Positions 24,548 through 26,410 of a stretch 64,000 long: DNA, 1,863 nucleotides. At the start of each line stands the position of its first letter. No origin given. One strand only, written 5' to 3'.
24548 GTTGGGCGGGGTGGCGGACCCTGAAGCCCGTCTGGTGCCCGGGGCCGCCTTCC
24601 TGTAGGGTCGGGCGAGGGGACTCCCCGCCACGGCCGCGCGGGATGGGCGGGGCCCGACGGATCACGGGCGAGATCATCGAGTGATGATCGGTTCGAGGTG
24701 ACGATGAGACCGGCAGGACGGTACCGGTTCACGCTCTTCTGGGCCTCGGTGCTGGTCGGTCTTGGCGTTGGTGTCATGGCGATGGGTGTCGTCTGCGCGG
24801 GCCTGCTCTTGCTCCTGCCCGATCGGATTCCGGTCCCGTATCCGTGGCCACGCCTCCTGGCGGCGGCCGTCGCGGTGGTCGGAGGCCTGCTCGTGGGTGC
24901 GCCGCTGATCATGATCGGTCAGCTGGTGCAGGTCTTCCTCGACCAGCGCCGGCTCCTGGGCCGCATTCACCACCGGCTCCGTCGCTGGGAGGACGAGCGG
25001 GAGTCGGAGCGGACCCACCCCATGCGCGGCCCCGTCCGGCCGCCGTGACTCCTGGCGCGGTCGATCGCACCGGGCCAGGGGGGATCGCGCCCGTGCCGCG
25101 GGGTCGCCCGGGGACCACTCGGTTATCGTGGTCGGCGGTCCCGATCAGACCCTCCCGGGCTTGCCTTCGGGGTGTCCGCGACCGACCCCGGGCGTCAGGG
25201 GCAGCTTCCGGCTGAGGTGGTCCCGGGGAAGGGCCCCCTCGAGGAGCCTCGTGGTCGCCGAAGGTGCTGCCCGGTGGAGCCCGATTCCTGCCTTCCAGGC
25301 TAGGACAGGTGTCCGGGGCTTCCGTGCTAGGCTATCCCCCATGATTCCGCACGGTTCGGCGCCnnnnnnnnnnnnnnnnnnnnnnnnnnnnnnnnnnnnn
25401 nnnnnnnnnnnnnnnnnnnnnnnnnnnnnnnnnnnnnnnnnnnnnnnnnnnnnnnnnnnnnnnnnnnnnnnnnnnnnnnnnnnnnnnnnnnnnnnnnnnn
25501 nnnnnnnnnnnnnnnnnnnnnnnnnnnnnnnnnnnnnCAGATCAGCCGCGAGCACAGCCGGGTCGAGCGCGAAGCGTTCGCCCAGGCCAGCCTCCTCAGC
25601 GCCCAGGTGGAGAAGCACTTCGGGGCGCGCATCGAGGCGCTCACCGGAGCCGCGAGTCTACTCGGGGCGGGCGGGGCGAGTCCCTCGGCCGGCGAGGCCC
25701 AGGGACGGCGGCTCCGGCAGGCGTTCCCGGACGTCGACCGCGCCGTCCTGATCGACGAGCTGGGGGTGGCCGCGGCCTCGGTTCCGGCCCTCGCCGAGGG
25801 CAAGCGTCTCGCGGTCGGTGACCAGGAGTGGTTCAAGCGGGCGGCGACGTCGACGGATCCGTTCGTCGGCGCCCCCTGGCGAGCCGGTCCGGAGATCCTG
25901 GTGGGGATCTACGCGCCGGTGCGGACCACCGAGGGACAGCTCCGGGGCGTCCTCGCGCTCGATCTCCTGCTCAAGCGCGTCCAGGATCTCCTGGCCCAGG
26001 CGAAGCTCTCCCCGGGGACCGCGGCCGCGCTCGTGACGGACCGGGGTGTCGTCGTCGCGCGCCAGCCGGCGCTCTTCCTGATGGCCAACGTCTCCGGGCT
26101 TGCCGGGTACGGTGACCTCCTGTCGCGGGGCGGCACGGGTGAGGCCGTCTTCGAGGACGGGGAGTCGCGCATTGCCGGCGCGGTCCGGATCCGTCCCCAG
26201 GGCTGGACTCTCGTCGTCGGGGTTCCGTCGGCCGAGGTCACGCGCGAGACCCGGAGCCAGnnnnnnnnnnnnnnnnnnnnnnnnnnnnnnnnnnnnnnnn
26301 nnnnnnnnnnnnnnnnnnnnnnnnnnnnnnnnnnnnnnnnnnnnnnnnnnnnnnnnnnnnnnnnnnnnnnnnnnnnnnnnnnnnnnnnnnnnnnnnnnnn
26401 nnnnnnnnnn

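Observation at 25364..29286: Histidine-kinase-like sensor with Glu in place of the phospho-acceptor His, encoded with an HD-GYP response regulator and a HIT protein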

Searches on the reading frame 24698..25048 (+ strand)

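Call 42: search_protein_families(library=pfam, proteins=[window:24698-25048:+], max_evalue=0.001)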
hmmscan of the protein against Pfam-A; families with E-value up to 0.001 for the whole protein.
window:24698-25048:+ (116 aa): 0 families

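Call 72: search_protein_families(library=pfam, proteins=[window:24698-25048:+], max_evalue=0.01)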
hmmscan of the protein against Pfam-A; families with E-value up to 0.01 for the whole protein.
window:24698-25048:+ (116 aa): 1 family
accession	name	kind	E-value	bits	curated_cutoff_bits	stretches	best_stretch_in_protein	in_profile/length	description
PF09925.14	DUF2157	-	0.0016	18.6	32.4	1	27-83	72-122/146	Predicted membrane protein (DUF2157)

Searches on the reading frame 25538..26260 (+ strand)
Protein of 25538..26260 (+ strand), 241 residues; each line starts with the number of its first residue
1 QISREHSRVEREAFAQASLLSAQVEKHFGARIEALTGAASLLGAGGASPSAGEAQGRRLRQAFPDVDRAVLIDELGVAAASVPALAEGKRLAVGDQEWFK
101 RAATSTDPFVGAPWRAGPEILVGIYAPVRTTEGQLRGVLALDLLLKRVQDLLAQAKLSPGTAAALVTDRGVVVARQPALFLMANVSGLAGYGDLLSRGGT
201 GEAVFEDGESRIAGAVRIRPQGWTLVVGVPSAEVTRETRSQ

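Call 60: predict_structure(alignment_id=A3)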
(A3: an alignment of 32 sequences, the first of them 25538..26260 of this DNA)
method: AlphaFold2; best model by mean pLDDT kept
length: 241 residues; sequences in the alignment: 32
mean_pLDDT: 94.0   pTM: 0.88
mean pLDDT of the five models: 94.0, 93.3, 93.0, 92.7, 92.6
residues with pLDDT >= 90: 210; 70-90: 23; 50-70: 8; < 50: 0
segments of 3 or more residues with pLDDT < 50: none
pLDDT, mean of each block of 10 residues (from residue 1): 87 97 97 98 94 98 97 96 88 94 95 94 98 96 97 93 97 96 97 96 96 95 95 70 58
secondary structure, 60 per line:
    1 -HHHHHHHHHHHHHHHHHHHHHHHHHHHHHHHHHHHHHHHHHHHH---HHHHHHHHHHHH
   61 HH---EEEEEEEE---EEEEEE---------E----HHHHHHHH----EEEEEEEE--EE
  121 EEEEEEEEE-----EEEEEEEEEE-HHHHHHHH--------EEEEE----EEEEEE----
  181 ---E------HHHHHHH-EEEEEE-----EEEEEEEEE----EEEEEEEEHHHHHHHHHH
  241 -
elements in order: H2-45 H49-62 E66-73 E77-82 H97-104 E109-116 E119-129 E135-144 H146-153 E162-166 E171-176 H191-197 E199-204 E210-218 E223-230 H231-240
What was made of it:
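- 25538..26257 (+): Periplasmic double-Cache sensor domain (aa 59-298). AF2 pLDDT 94 (call 60).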

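Call 62: fold_search(model_id=the predicted structure, library=pdb)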
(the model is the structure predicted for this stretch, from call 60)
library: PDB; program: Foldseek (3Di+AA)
matches with E <= 10: 1616; with E <= 0.001: 182
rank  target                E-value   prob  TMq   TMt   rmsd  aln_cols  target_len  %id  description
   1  3lif_B                2.8e-13  1.00  0.81  0.81   3.1       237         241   16  Crystal Structure of the extracellular domain of the putative histidine kinase rpHK1S-Z16 (released 2010-05-05)
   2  5ltv_C                3.6e-13  1.00  0.70  0.75   4.6       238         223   19  LIGAND BINDING DOMAIN OF PSEUDOMONAS AERUGINOSA PAO1 AMINO ACID CHEMORECPETOR PCTC IN COMPLEX WITH GABA (released 2017-09-20)
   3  3lif_A                4.1e-13  1.00  0.78  0.77   3.1       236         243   16  Crystal Structure of the extracellular domain of the putative histidine kinase rpHK1S-Z16 (released 2010-05-05)
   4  5t65_B                4.1e-13  1.00  0.80  0.81   3.3       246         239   19  LIGAND BINDING DOMAIN OF PSEUDOMONAS AERUGINOSA PAO1 AMINO ACID CHEMORECEPTOR PCTA IN COMPLEX WITH L-ILE (released 2017-09-13)
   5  5ltv_D                6.1e-13  1.00  0.73  0.78   4.2       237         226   19  LIGAND BINDING DOMAIN OF PSEUDOMONAS AERUGINOSA PAO1 AMINO ACID CHEMORECPETOR PCTC IN COMPLEX WITH GABA (released 2017-09-20)
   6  3lic                  6.9e-13  1.00  0.67  0.62   5.3       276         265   16  Crystal Structure of the extracellular domain of the putative histidine kinase soHK1S-Z6 (released 2010-05-05)
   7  5ltx_B                9.5e-13  1.00  0.75  0.76   4.0       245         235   18  LIGAND BINDING DOMAIN OF PSEUDOMONAS AERUGINOSA PAO1 AMINO ACID CHEMORECEPTOR PCTA IN COMPLEX WITH L-MET (released 2017-09-20)
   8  5t65_A                1.2e-12  1.00  0.74  0.75   3.6       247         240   19  LIGAND BINDING DOMAIN OF PSEUDOMONAS AERUGINOSA PAO1 AMINO ACID CHEMORECEPTOR PCTA IN COMPLEX WITH L-ILE (released 2017-09-13)
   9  9a65_B                1.3e-12  1.00  0.74  0.30   4.2       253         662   17  Integrative model of YVAQ-MCPB by crosslinking MS and deep learning (released 2024-09-18)
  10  3c8c_A                1.6e-12  1.00  0.76  0.76   4.2       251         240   18  Crystal structure of Mcp_N and cache domains of methyl-accepting chemotaxis protein from Vibrio cholerae (released 2008-02-19)
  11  5ave                  1.8e-12  1.00  0.74  0.71   4.6       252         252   18  The ligand binding domain of Mlp37 with serine (released 2016-03-02)
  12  6pyi                  2.3e-12  1.00  0.73  0.77   3.8       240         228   18  Crystal structure of ligand-binding domain of Pseudomonas fluorescens chemoreceptor CtaA (released 2020-03-18)
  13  9koo_B                2.3e-12  1.00  0.72  0.75   4.1       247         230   19  Ligand binding domain of Pseudomonas Aeruginosa PAO1 chemoreceptor PctA in complex with MHF (released 2025-11-26)
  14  6mni_B                2.5e-12  1.00  0.75  0.72   4.4       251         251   16  Structure of the tandem CACHE domain of PscC (released 2019-10-16)
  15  6py3_B                2.7e-12  1.00  0.72  0.73   4.4       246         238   16  Crystal structure of ligand-binding domain of Pseudomonas fluorescens chemoreceptor CtaA in complex with L-isoleucine (released 2020-03-18)
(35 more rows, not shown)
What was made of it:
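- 25538..26257 (+): Foldseek TM 0.8 to 3lif and to PctA/B/C ligand-binding domains (call 62).
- Checked: The periplasmic dCache is confirmed by an AF2 model (pLDDT 94) with TM about 0.8 to rpHK1S-Z16 and PctA (calls 60, 62).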
